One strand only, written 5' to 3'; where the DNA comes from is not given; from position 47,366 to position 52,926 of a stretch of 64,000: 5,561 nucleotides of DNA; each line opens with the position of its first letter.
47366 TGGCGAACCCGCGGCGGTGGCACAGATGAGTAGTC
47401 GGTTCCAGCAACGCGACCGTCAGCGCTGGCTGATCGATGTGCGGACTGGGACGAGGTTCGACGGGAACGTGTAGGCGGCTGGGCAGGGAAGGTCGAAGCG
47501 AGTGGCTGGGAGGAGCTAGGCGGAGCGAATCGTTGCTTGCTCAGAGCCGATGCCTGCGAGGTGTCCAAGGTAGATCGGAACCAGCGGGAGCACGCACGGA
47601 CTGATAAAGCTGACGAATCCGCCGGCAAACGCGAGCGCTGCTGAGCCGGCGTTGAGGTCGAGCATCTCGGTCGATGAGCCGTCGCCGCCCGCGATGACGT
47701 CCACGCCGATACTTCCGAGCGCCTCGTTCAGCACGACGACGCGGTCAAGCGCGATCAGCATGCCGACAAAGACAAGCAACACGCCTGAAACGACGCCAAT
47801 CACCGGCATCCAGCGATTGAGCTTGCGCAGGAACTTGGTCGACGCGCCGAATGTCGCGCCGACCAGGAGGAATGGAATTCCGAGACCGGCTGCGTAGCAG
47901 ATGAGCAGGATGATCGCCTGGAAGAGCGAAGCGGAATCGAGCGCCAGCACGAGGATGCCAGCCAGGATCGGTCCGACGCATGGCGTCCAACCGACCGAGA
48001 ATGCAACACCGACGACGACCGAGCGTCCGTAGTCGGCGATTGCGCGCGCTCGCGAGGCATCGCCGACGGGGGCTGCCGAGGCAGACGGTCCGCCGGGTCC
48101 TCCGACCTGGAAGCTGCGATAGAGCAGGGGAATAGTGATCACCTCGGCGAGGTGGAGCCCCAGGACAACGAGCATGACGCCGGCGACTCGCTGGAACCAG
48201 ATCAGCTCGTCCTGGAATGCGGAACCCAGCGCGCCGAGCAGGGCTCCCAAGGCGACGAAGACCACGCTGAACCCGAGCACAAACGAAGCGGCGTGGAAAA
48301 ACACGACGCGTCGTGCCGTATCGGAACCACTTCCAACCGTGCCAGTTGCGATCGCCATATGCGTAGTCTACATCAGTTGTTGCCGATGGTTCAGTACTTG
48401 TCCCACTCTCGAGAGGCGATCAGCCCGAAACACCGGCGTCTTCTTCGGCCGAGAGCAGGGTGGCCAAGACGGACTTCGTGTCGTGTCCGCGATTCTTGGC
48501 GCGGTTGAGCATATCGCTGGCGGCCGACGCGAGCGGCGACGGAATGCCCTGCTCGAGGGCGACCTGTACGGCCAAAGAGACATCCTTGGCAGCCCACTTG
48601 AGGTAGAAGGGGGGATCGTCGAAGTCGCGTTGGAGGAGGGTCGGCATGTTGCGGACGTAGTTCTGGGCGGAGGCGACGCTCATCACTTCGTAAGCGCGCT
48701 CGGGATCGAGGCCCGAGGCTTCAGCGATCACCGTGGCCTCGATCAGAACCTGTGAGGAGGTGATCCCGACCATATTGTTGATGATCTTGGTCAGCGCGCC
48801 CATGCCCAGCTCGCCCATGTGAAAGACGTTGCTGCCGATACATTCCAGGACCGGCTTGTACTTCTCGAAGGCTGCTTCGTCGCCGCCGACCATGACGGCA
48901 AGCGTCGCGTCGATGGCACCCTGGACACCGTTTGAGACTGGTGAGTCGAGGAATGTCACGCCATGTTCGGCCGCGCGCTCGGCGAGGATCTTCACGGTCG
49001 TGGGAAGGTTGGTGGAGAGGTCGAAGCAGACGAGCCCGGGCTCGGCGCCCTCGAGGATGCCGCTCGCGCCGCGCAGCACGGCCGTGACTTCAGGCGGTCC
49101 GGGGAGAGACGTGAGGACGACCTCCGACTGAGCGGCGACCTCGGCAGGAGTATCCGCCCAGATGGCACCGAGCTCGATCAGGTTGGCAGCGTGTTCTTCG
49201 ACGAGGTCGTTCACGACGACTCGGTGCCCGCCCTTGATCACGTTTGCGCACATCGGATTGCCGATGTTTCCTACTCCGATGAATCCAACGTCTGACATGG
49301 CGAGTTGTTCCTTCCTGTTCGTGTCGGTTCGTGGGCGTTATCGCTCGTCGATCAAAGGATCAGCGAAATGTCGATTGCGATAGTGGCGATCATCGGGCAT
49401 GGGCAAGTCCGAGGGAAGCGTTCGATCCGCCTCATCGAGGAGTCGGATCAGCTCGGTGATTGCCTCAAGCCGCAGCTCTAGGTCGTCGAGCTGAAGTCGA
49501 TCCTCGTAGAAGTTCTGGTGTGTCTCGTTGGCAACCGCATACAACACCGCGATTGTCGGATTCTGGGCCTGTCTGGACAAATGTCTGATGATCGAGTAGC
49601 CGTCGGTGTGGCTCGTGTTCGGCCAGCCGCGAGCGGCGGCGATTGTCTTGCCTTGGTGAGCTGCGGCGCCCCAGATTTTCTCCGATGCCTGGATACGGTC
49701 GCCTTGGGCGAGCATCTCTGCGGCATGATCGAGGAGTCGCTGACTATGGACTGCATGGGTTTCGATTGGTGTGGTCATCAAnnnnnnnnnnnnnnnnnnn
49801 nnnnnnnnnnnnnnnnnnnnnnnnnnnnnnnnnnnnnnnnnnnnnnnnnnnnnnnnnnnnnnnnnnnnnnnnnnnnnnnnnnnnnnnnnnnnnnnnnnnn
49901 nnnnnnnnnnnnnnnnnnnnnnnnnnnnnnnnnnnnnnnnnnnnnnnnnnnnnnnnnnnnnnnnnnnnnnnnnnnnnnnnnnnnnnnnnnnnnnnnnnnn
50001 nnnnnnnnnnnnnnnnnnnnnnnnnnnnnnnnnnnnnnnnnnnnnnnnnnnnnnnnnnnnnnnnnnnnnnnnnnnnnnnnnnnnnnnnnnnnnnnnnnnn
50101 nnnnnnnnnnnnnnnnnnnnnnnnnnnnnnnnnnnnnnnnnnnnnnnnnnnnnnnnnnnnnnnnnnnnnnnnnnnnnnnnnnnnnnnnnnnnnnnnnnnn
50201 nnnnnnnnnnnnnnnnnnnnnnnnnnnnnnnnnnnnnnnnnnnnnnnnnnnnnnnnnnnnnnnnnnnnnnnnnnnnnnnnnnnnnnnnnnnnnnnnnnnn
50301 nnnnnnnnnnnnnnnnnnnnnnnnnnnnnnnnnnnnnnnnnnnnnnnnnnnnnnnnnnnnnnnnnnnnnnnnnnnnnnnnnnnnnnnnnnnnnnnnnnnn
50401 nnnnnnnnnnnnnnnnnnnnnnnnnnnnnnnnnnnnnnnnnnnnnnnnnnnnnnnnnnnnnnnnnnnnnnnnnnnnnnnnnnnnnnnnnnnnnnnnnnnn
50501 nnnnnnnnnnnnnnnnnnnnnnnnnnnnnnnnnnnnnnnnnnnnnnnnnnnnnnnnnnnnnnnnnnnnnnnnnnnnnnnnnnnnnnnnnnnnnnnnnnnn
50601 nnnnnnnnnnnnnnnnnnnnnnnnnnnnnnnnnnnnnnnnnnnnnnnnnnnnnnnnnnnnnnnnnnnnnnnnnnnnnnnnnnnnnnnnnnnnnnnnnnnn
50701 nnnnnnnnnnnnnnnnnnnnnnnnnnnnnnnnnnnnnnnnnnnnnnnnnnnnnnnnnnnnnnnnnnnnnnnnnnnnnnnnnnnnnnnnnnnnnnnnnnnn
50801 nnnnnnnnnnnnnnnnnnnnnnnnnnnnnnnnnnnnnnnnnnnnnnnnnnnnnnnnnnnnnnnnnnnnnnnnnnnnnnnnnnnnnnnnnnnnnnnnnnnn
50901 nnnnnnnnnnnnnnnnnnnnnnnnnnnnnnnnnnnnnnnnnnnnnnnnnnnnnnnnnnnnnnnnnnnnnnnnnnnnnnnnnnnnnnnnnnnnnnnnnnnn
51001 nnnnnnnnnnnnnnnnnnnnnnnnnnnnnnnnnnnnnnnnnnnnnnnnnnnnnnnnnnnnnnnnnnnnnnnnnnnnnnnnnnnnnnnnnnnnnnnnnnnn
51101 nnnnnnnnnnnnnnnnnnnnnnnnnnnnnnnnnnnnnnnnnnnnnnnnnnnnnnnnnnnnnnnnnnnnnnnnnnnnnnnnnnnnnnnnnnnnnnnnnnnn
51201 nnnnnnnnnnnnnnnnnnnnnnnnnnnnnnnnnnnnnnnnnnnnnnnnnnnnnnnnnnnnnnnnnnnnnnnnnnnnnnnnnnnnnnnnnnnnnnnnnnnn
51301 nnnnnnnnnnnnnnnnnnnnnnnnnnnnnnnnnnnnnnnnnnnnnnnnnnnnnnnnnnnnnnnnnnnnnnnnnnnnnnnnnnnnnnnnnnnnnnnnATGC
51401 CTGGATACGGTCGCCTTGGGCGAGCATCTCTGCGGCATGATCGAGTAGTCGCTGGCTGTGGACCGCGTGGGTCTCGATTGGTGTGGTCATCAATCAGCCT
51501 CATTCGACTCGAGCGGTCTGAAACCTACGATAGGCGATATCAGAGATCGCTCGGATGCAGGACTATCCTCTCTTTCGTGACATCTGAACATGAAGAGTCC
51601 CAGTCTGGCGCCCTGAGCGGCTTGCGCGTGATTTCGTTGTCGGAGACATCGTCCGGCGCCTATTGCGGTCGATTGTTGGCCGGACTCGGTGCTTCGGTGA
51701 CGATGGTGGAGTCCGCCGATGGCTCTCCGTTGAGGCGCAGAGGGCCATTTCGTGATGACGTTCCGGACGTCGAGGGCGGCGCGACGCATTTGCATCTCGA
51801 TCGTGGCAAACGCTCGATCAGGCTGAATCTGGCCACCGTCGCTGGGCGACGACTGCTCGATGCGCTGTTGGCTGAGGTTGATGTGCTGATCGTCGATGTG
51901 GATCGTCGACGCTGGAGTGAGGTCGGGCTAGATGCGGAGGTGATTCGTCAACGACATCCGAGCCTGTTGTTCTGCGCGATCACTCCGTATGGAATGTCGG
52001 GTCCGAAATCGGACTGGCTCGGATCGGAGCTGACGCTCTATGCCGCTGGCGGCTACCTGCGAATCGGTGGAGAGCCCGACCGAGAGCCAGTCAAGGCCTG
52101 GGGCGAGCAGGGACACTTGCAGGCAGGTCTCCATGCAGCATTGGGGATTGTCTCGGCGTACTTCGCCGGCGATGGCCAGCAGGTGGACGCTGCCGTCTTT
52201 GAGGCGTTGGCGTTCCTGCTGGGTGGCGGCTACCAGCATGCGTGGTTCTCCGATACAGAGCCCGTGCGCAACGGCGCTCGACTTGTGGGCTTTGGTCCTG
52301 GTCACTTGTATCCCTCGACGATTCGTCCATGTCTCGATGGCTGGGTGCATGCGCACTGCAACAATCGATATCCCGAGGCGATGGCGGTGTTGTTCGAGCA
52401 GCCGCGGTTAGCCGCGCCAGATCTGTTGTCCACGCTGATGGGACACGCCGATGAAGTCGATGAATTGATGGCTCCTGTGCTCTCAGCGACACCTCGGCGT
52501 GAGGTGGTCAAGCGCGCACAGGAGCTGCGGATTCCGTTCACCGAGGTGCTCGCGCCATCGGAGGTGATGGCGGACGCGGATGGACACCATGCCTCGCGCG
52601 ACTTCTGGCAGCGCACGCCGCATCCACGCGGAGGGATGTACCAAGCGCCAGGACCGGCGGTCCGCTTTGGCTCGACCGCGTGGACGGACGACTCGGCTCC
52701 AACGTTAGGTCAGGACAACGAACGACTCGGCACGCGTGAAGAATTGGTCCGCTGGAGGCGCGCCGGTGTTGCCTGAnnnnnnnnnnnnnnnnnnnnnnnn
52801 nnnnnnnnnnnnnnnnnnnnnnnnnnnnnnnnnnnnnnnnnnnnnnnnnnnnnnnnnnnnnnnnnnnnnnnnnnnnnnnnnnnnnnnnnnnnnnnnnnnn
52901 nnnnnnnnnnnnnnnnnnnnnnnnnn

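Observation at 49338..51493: Array of five translationally coupled tandem paralogs encoding PaREP1/HEPN-like proteins with an invariant R-x6-H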

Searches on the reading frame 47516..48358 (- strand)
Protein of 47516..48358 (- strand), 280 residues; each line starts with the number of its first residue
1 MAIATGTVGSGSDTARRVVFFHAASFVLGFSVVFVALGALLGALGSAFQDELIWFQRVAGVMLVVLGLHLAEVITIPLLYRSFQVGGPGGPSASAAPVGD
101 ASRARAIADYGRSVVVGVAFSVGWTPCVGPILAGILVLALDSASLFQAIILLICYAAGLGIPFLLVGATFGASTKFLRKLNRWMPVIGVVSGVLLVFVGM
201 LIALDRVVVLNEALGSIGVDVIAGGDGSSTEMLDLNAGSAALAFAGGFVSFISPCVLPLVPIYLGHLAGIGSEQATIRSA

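Call 58: search_protein_families(library=pfam, proteins=[window:47516-48358:-], max_evalue=0.00001)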
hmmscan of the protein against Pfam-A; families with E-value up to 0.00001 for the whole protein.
window:47516-48358:- (280 aa): 1 family
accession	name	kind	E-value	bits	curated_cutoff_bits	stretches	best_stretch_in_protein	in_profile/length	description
PF02683.22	DsbD_TM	-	1.2e-17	64.4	27.1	1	7-202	32-214/219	Cytochrome C biogenesis protein transmembrane domain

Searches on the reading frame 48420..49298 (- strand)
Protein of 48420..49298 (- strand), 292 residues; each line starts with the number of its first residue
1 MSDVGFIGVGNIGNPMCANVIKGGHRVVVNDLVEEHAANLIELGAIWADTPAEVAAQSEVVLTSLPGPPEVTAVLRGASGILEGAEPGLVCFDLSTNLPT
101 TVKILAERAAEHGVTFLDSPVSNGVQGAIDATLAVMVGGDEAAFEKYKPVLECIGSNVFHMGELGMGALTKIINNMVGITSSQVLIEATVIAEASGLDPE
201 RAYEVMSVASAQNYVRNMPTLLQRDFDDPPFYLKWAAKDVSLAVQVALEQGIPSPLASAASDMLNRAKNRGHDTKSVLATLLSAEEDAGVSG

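Call 58: search_protein_families(library=pfam, proteins=[window:48420-49298:-], max_evalue=0.00001)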
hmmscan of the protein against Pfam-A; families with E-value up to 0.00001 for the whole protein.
window:48420-49298:- (292 aa): 3 families
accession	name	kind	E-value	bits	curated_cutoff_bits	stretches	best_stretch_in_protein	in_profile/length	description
PF03446.21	NAD_binding_2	-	3e-44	151.3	21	1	3-162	1-161/161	NAD binding domain of 6-phosphogluconate dehydrogenase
PF14833.11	NAD_binding_11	-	1.5e-20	74.1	30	1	165-274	1-112/122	NAD-binding of NADP-dependent 3-hydroxyisobutyrate dehydrogenase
PF03807.23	F420_oxidored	-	6.9e-06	27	21.6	0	4-78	2-79/94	NADP oxidoreductase coenzyme F420-dependent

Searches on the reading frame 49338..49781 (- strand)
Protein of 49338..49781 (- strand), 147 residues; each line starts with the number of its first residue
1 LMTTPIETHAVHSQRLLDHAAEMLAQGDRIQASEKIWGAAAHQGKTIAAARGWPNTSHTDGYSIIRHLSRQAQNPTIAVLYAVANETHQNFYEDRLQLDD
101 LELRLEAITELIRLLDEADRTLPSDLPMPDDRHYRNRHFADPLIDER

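Call 4: search_protein_families(library=pfam, proteins=[window:49338-49781:-], max_evalue=10)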
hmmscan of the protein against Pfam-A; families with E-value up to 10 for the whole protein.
window:49338-49781:- (147 aa): 3 families
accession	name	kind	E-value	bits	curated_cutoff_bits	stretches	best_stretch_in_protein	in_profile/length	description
PF05942.16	PaREP1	-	1.5e-14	54.3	24.4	1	13-112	6-115/115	Archaeal PaREP1/PaREP8 family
PF09814.14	HECT_2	-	0.027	13.8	22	1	69-125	301-360/369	HECT-like Ubiquitin-conjugating enzyme (E2)-binding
PF01663.27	Phosphodiest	-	0.04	13.9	23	1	28-96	85-130/342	Type I phosphodiesterase / nucleotide pyrophosphatase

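Call 5: search_protein_families(library=ncbifam, proteins=[window:49338-49781:-], max_evalue=10)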
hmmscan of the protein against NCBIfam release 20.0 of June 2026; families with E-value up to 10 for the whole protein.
window:49338-49781:- (147 aa): 1 family
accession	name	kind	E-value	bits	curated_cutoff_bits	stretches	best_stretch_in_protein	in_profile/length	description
NF037970.1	vanZ_1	subfamily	0.084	13.5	20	1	76-95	76-95/109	VanZ family protein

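Call 6: search_solved_structures(query=A1, max_evalue=10, show_alignments=3)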
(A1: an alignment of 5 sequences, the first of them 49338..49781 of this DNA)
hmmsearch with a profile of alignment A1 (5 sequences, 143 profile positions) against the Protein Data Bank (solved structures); distinct sequences matched with E-value up to 10: 6.
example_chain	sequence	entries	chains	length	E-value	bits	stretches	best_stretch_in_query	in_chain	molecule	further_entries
9vkn_A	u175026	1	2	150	0.29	14.5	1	75-109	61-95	Pyruvate dehydrogenase complex repressor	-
5a0d_A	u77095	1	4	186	0.32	14.4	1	86-136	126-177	SURFACE ANCHORED PROTEIN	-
5a0g_A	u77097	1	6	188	0.33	14.3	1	86-136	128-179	SURFACE ANCHORED PROTEIN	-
2jpu_A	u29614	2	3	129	0.69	13.3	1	18-47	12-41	Orf c02003 protein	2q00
8ohy_A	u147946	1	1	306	1.6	12.1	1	66-108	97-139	Peroxidase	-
7o9j_A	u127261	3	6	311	1.7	12.1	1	66-108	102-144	DyPA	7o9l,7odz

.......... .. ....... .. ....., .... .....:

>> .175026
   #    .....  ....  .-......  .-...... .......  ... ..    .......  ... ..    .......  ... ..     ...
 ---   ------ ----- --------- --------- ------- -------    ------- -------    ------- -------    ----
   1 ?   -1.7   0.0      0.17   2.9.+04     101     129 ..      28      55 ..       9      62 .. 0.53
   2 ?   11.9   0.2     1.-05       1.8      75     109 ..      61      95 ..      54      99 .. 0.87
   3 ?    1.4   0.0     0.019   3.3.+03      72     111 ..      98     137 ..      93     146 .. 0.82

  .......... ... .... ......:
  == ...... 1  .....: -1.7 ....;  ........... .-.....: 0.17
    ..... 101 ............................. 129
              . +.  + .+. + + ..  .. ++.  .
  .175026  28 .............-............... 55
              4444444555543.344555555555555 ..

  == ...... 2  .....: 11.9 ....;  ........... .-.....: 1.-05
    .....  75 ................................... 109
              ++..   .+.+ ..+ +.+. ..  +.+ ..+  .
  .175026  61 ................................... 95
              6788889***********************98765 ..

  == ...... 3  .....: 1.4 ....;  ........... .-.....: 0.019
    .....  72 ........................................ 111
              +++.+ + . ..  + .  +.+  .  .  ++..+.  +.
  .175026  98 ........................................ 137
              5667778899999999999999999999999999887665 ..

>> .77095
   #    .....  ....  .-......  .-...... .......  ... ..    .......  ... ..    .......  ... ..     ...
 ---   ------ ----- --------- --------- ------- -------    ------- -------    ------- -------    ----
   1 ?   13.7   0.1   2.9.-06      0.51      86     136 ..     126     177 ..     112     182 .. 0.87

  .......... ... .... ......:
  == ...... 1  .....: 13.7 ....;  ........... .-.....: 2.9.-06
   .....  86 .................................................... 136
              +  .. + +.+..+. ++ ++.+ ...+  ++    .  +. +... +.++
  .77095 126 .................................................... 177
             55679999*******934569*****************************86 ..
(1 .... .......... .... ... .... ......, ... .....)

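Call 7: search_protein_families(library=padloc, proteins=[window:49338-49781:-], max_evalue=10)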
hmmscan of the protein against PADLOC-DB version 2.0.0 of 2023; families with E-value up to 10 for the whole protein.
window:49338-49781:- (147 aa): 0 families

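Call 14: find_related_loci(query=A1, collection=genome_contigs, flank=10000)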
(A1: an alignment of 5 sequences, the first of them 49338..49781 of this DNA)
Query A1 (147 aa) in genome_contigs; peptide patterns used: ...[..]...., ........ (x = any residue, [..] = any of these).
164 stretches matched a pattern; 1 encode a relative of the query (tblastn E <= 1e-3); 1 distinct loci.
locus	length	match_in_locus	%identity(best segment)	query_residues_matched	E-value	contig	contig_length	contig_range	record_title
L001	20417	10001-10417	68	2-138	4e-64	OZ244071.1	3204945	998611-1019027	MAG: Dehalococcoidia bacterium isolate 772cc28d-f118-45af-92c8-bcb28103da5b genome assembly, chromosome: 1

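Call 67: search_protein_families(library=pfam, proteins=[L001:7043-7420:-], max_evalue=0.01)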
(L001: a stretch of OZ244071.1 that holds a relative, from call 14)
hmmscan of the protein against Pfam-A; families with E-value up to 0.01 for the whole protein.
L001:7043-7420:- (125 aa): 1 family
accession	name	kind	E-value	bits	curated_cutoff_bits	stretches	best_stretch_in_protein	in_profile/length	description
PF24348.1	DUF7508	-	1.2e-11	45.1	26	1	2-92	1-76/79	Domain of unknown function (DUF7508)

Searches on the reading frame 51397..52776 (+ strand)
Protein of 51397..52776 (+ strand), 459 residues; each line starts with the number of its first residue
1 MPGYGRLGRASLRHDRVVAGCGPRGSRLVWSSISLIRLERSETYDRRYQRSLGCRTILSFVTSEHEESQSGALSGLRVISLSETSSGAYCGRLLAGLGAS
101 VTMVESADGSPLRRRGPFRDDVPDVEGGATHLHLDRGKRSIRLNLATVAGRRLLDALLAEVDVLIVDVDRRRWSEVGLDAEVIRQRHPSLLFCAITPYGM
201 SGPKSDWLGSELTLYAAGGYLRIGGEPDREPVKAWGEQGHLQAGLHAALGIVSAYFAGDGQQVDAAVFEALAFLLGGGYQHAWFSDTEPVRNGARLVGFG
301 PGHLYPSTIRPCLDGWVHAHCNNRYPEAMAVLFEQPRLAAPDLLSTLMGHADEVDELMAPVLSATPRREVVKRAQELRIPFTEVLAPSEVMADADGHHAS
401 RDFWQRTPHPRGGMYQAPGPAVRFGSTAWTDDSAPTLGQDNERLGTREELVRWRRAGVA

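Call 58: search_protein_families(library=pfam, proteins=[window:51397-52776:+], max_evalue=0.00001)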
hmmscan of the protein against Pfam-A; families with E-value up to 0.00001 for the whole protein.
window:51397-52776:+ (459 aa): 1 family
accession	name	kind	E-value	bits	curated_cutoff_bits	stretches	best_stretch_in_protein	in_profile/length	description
PF02515.22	CoA_transf_3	-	1.3e-64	219.1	23.3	1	73-441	1-366/366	CoA-transferase family III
